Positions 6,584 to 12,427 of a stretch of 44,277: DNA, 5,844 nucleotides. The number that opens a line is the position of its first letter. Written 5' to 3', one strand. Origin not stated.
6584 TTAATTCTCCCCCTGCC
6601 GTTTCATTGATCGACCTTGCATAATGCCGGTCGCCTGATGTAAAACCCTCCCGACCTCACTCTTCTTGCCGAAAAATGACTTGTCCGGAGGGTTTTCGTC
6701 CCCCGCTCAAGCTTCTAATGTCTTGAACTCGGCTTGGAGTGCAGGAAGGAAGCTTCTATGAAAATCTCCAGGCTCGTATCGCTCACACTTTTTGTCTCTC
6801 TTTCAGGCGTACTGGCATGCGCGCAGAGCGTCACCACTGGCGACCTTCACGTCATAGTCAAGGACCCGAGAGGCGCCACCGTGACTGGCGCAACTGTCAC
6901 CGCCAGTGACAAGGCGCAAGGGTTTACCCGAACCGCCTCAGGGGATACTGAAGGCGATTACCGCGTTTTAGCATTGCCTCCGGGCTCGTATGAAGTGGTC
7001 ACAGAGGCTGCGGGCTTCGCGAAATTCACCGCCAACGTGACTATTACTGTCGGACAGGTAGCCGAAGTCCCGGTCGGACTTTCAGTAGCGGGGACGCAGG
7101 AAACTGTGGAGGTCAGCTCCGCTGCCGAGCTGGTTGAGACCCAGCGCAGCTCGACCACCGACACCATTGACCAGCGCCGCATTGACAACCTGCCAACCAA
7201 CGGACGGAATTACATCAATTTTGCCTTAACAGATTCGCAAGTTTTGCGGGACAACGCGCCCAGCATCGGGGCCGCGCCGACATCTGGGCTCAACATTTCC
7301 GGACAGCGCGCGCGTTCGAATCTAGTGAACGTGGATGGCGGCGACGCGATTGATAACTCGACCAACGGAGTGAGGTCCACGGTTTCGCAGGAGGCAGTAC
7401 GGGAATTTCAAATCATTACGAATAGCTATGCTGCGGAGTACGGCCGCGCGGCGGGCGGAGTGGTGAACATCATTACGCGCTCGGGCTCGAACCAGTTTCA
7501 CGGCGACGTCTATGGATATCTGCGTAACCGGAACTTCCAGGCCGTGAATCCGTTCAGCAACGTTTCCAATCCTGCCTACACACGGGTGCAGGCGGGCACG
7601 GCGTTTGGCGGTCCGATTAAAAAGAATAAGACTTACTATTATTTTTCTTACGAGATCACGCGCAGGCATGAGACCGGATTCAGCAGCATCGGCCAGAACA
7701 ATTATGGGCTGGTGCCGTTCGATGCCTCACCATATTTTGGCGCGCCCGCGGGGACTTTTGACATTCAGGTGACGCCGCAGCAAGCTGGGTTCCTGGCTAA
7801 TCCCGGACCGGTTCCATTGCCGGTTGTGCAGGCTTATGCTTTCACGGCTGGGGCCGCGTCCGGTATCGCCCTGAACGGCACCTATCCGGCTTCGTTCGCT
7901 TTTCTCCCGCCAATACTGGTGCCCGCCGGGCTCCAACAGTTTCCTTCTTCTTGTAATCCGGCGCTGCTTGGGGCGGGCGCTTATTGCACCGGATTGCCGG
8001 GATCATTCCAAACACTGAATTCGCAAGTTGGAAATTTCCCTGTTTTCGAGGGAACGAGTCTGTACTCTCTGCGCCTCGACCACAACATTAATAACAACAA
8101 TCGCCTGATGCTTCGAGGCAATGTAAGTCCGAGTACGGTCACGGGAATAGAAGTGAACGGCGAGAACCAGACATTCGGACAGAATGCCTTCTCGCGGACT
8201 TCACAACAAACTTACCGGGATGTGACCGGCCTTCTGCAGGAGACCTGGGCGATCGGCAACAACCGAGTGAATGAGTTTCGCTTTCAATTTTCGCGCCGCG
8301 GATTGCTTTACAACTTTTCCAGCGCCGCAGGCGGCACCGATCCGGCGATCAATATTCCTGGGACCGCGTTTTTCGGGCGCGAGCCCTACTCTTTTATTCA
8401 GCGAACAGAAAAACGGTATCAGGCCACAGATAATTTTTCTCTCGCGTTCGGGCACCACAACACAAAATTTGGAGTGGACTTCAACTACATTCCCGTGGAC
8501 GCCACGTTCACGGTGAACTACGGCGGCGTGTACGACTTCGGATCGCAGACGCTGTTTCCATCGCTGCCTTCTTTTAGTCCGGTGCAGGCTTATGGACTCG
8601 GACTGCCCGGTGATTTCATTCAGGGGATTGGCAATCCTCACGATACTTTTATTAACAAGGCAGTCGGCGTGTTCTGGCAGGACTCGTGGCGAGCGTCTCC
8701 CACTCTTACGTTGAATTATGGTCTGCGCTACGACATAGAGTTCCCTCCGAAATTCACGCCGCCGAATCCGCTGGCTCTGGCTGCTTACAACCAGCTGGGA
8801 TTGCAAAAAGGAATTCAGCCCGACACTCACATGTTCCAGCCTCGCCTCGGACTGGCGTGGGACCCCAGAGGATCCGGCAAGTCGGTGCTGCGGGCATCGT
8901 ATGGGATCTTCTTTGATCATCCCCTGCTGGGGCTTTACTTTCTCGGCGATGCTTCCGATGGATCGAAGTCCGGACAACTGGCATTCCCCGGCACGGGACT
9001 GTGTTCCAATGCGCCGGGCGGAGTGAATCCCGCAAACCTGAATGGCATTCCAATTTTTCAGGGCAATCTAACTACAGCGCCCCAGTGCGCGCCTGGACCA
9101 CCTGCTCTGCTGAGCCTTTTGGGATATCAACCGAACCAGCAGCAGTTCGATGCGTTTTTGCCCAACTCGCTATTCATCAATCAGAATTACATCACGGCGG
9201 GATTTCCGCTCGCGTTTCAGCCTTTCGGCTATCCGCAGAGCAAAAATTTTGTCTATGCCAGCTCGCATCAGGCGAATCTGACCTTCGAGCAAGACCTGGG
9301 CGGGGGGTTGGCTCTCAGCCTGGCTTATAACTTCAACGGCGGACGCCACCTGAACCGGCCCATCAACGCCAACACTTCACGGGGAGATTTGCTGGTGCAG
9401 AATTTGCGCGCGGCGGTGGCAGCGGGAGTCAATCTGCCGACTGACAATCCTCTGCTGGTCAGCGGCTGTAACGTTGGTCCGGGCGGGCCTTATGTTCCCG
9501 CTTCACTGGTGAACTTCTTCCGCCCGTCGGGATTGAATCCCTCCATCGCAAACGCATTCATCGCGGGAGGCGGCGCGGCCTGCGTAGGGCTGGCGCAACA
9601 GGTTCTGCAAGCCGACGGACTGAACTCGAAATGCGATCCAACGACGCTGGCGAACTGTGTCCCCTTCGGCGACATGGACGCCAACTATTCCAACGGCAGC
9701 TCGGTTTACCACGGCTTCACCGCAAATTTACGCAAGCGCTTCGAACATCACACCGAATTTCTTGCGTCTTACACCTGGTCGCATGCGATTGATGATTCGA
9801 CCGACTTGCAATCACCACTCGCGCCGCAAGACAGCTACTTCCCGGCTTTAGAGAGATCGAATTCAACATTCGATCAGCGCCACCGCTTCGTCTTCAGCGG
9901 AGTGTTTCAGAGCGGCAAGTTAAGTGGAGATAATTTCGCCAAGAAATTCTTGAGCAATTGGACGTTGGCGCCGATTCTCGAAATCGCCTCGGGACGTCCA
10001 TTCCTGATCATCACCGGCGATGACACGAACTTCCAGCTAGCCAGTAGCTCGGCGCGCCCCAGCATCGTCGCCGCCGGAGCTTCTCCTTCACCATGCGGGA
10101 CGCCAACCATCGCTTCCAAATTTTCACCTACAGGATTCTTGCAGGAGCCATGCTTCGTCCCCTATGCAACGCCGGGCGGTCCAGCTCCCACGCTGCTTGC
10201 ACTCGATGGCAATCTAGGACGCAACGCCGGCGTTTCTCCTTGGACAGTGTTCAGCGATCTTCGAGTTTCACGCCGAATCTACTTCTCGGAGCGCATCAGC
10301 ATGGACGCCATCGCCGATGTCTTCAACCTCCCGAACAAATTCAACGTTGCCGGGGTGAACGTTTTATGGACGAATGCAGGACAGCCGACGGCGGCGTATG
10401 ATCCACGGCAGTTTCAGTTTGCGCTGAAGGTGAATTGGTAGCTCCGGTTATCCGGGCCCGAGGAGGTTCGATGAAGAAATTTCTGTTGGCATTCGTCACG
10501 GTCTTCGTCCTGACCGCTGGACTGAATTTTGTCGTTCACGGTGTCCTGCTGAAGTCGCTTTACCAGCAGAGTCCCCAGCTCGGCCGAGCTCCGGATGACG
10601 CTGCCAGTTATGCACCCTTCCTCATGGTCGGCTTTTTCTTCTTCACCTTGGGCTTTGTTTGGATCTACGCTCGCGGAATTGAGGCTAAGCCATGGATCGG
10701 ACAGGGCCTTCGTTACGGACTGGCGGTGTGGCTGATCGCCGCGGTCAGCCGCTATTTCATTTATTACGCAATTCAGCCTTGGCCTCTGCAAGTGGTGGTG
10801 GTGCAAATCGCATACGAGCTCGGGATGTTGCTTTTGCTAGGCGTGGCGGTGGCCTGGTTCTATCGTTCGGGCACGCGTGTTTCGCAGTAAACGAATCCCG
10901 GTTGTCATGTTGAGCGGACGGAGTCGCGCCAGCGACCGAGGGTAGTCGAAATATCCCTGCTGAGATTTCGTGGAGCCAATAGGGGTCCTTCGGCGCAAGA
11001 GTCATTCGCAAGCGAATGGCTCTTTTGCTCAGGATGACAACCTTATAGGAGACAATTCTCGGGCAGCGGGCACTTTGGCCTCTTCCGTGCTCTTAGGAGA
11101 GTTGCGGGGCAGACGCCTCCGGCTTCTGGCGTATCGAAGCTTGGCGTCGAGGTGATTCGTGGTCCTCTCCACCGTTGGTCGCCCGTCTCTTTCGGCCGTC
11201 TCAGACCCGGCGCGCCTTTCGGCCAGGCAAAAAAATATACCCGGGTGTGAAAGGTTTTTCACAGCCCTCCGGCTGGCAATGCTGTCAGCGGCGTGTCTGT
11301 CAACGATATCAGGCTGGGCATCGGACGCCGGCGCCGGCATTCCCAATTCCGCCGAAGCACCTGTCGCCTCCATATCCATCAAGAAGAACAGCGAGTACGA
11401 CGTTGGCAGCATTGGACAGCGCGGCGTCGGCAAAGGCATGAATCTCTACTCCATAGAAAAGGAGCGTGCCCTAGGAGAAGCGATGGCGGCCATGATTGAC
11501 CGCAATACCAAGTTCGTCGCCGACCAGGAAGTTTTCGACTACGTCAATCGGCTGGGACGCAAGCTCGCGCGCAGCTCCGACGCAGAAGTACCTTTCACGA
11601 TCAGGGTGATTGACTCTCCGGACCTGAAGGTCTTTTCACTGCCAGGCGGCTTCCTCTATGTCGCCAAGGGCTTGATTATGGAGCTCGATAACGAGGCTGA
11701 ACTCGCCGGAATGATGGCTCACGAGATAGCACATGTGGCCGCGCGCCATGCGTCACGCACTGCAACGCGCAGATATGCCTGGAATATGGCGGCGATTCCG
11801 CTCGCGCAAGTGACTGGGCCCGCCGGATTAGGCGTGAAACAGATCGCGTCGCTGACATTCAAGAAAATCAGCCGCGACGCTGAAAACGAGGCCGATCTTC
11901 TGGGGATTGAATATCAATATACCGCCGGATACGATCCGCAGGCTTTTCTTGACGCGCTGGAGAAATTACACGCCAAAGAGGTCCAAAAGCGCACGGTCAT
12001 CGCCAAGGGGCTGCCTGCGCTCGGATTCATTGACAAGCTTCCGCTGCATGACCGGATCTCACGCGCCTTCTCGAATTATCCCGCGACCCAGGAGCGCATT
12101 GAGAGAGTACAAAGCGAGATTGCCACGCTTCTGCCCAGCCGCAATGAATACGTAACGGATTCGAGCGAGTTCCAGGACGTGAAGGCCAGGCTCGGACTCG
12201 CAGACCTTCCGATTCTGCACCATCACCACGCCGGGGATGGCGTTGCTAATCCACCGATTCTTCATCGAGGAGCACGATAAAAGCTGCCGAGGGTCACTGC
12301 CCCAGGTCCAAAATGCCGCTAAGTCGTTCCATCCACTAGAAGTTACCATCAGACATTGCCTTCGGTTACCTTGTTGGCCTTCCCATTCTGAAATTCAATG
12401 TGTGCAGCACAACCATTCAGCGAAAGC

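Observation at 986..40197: Superfamily of 30-65 nt structured intergenic elements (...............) with compensatory covariation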

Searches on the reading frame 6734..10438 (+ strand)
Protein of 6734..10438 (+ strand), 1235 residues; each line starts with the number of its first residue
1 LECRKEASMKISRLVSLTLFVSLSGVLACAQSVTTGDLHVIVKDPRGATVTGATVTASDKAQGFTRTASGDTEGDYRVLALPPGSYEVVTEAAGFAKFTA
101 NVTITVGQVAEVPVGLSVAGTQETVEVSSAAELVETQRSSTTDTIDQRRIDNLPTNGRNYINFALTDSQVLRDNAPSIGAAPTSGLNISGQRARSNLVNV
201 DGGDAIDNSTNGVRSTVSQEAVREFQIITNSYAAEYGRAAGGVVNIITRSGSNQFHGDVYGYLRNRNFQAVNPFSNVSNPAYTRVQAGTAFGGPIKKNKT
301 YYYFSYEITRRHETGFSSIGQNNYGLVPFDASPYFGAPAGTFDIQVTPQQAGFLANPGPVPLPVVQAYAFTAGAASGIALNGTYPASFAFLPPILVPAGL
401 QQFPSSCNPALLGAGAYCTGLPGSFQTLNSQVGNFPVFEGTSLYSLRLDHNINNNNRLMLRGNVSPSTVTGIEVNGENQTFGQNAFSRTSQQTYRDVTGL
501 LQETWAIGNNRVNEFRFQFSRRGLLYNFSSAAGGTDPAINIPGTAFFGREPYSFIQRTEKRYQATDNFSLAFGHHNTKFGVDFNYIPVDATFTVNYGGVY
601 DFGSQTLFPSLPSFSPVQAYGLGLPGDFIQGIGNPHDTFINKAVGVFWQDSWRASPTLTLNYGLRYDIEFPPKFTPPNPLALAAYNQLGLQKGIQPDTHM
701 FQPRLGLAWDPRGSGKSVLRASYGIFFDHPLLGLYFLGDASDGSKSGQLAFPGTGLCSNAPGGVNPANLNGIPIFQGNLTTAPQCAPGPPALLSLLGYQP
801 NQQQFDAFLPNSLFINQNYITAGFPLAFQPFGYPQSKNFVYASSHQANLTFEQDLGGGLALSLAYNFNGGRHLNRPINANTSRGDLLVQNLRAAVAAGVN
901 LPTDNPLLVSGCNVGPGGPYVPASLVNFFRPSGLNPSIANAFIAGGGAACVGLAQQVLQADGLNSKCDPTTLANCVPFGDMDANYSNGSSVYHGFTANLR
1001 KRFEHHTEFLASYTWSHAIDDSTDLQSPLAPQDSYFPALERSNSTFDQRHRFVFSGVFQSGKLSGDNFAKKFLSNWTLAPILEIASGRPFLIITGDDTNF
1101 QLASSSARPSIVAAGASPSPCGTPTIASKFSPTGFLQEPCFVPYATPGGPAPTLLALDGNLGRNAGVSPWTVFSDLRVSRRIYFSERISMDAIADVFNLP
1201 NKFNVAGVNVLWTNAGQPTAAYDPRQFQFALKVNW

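Call 87: search_protein_families(library=pfam, proteins=[window:6734-10438:+], max_evalue=0.00001)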
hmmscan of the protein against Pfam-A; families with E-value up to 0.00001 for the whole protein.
window:6734-10438:+ (1235 aa): 3 families
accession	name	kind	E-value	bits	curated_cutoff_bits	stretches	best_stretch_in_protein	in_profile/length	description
PF25183.1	OMP_b-brl_4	-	1.1e-113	381.8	30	1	247-1228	1-838/838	Outer membrane beta barrel domain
PF13620.12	CarboxypepD_reg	-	1e-15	58.3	32.3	1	39-115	3-80/82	Carboxypeptidase regulatory-like domain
PF00593.30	TonB_dep_Rec_b-barrel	-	1.7e-08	35.2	27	1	464-735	38-249/436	TonB dependent receptor-like, beta-barrel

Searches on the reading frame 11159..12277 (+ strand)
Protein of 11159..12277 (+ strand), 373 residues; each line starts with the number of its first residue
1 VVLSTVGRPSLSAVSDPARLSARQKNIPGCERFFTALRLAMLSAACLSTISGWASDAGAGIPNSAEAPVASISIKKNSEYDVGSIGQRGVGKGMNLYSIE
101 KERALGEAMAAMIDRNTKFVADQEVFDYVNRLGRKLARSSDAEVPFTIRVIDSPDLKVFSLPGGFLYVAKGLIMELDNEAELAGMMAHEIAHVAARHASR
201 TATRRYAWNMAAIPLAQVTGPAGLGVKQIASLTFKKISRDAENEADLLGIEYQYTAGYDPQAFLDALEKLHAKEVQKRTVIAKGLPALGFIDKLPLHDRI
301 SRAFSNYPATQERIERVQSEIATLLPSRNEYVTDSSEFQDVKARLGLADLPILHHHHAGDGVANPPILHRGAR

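Call 87: search_protein_families(library=pfam, proteins=[window:11159-12277:+], max_evalue=0.00001)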
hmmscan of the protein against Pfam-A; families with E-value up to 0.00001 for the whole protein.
window:11159-12277:+ (373 aa): 1 family
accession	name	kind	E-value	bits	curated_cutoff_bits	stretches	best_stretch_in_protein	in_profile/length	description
PF01435.24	Peptidase_M48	-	2.6e-21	76.7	20.3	1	127-320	5-185/186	Peptidase family M48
